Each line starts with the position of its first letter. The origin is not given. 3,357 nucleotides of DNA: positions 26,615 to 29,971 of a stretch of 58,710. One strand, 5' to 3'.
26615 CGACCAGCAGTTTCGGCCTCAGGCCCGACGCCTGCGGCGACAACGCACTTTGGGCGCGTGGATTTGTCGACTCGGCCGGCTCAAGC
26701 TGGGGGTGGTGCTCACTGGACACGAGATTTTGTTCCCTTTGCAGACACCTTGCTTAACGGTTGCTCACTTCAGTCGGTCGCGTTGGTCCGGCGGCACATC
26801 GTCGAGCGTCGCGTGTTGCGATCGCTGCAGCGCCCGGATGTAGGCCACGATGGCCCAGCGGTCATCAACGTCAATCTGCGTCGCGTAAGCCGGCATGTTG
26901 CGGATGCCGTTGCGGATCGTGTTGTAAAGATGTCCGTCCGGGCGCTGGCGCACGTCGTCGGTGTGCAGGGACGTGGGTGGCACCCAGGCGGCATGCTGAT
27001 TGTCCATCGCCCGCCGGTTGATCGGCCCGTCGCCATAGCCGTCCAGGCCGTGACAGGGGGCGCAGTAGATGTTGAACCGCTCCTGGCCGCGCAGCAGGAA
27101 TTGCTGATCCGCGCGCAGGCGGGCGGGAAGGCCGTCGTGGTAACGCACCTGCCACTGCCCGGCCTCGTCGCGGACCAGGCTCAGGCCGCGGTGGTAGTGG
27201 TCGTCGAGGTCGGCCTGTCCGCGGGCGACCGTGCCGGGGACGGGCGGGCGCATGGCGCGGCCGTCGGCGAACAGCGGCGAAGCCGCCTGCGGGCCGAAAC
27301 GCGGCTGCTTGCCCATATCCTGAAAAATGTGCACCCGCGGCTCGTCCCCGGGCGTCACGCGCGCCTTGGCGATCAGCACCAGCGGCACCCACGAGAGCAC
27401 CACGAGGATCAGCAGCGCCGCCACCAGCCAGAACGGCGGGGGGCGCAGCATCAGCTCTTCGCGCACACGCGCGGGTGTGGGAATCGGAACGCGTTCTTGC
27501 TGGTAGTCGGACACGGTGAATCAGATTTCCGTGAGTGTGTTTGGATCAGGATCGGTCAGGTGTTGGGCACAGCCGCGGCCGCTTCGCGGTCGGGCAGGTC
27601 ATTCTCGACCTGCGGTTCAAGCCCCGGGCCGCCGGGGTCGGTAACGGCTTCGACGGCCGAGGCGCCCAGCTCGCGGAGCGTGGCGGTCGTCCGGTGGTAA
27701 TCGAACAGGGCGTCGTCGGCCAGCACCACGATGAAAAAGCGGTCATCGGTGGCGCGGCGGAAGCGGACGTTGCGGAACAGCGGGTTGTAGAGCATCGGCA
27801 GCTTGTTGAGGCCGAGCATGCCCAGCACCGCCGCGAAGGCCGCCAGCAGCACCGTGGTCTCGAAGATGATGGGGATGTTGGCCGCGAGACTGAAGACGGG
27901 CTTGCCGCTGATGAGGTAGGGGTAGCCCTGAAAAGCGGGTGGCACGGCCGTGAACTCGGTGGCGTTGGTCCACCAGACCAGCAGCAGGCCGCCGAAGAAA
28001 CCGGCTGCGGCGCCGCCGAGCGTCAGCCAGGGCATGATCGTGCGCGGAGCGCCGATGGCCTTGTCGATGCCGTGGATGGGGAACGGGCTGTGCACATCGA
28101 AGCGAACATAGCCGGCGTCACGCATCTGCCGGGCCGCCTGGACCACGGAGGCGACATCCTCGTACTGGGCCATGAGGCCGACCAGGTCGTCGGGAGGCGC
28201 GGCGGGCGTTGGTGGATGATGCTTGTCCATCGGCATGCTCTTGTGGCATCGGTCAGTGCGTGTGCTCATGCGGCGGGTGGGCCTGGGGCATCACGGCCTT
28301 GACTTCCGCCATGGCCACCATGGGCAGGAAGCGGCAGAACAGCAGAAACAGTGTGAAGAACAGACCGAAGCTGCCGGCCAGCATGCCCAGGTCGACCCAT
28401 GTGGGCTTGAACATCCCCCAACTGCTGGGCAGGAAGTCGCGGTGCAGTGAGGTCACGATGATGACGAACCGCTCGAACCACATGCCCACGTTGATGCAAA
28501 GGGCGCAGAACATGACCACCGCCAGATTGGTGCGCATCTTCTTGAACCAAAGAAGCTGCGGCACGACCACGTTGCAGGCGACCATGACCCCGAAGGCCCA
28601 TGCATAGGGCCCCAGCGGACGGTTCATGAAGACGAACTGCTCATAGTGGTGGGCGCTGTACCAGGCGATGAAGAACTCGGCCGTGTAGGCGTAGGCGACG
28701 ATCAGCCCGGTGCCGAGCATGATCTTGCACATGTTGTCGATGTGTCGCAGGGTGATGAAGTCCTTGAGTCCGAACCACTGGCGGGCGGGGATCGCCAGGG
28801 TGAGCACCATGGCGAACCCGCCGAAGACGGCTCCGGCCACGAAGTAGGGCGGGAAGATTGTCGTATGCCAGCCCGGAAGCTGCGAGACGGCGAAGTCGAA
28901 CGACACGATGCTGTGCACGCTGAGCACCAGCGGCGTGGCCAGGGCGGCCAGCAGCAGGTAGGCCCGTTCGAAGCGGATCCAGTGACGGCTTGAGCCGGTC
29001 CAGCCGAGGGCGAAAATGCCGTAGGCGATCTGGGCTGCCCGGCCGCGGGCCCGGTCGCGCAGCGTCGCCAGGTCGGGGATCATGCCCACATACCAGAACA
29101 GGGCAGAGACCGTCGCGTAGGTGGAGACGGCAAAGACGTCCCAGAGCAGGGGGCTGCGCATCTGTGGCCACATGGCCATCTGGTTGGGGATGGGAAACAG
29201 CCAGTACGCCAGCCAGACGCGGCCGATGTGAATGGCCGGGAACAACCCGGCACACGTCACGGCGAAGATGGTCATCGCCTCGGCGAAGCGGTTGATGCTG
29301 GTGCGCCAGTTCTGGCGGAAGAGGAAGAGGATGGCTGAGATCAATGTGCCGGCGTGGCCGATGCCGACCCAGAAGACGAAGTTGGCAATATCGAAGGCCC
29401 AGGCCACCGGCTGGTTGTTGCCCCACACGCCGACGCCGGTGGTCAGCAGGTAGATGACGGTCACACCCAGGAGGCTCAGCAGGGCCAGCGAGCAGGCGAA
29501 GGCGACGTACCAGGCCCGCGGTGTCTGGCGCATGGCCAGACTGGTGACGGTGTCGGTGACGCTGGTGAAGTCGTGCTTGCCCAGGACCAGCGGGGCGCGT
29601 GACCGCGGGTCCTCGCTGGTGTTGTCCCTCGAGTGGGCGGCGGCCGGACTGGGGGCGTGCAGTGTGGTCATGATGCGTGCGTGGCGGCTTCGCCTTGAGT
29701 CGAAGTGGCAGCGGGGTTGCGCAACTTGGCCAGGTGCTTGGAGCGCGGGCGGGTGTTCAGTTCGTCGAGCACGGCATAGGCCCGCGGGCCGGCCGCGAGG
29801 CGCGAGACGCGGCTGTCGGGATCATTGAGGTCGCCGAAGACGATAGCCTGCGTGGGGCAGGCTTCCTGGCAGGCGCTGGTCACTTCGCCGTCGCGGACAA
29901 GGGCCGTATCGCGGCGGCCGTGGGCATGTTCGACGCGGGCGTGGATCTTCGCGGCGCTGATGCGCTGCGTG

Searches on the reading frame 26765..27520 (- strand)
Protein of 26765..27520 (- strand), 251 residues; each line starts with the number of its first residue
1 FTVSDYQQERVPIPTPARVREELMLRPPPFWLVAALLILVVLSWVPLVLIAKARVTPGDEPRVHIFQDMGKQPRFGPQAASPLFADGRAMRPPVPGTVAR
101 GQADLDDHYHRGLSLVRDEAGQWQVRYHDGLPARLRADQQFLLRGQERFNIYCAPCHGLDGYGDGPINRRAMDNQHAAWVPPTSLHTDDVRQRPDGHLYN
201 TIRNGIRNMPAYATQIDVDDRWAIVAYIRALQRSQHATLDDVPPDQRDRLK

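Call 6: search_protein_families(library=pfam, proteins=[window:26765-27520:-], max_evalue=0.001)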
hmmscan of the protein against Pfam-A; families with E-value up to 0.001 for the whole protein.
window:26765-27520:- (251 aa): 2 families
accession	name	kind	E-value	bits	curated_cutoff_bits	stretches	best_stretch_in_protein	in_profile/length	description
PF13442.11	Cytochrome_CBB3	-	4.4e-14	53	27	1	144-228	5-68/68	Cytochrome C oxidase, cbb3-type, subunit III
PF00034.26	Cytochrom_C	-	7.6e-08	34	21.3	1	144-231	3-89/90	Cytochrome c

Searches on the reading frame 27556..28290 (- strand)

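Call 6: search_protein_families(library=pfam, proteins=[window:27556-28290:-], max_evalue=0.001)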
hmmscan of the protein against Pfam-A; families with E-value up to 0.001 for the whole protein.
window:27556-28290:- (244 aa): 1 family
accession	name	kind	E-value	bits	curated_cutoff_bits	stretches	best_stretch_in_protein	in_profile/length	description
PF11821.13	ActD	-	2.9e-56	190.2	25.7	1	38-214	2-169/170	Alternative complex III, ActD subunit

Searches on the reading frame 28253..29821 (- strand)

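Call 6: search_protein_families(library=pfam, proteins=[window:28253-29821:-], max_evalue=0.001)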
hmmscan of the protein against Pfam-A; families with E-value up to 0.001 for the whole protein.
window:28253-29821:- (522 aa): 1 family
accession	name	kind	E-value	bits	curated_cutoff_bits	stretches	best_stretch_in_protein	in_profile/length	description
PF03916.19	NrfD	-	1.4e-22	81.2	25.8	1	133-459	3-309/313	Polysulphide reductase, NrfD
